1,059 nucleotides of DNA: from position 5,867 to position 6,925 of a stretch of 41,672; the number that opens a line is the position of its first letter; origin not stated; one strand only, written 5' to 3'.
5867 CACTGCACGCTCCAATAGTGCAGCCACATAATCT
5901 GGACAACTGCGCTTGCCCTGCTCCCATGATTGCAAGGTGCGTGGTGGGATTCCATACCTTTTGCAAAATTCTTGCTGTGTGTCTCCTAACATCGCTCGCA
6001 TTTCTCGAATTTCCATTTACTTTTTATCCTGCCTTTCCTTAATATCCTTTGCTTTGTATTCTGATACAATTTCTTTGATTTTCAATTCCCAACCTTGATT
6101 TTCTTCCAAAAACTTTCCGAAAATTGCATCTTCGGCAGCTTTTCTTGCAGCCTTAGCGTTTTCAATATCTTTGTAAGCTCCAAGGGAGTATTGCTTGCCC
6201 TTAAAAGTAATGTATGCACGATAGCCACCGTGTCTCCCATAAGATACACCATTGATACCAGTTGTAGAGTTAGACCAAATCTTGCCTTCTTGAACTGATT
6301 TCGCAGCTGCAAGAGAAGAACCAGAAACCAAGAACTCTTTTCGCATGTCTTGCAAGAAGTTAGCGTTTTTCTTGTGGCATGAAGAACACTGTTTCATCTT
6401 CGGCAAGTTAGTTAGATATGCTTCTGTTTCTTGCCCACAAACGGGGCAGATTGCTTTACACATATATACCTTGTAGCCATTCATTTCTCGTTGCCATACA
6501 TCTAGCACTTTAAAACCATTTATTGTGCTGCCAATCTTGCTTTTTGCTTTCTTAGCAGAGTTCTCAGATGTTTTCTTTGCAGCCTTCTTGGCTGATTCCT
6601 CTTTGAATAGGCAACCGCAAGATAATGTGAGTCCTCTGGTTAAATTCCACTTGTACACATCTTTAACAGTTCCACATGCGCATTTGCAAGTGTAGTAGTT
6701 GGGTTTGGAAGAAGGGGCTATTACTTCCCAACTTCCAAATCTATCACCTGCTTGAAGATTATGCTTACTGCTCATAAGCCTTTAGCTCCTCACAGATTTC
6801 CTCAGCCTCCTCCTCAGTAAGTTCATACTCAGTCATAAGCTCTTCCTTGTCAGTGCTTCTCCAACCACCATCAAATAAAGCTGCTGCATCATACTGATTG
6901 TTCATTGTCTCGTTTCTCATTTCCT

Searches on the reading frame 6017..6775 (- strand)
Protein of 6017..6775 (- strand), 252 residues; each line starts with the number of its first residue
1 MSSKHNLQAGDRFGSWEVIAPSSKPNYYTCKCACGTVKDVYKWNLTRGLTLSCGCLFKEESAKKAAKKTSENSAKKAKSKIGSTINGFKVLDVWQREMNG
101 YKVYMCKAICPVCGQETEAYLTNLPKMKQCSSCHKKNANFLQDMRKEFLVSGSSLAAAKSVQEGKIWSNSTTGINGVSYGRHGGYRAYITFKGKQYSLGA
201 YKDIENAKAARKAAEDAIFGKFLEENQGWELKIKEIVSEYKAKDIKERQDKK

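Call 51: search_protein_families(library=phrogs, proteins=[window:6017-6775:-], max_evalue=0.01)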
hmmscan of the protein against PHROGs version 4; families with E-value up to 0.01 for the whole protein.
window:6017-6775:- (252 aa): 9 families
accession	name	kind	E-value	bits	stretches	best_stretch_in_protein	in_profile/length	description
phrog_374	-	DNA, RNA and nucleotide metabolism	1.3e-20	74.8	2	10-69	199-263/617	HNH endonuclease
phrog_99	-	DNA, RNA and nucleotide metabolism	2.9e-13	51.2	1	165-227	206-268/383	HNH endonuclease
phrog_27240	-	unknown function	9.2e-12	46.5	1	6-77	5-78/132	-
phrog_13470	-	DNA, RNA and nucleotide metabolism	8.3e-11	43.3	1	74-224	6-148/152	HNH endonuclease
phrog_4578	-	DNA, RNA and nucleotide metabolism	3.3e-09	37.7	1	167-226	62-122/130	HNH endonuclease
phrog_22195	-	unknown function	2.7e-07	31.5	1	9-64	11-66/148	-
phrog_3593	-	DNA, RNA and nucleotide metabolism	9.2e-06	26.5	1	165-220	142-198/210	HNH endonuclease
phrog_35306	-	unknown function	4.6e-05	24.7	1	168-215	25-73/90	-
phrog_953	-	DNA, RNA and nucleotide metabolism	0.00021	21.8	1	176-224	317-367/420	HNH endonuclease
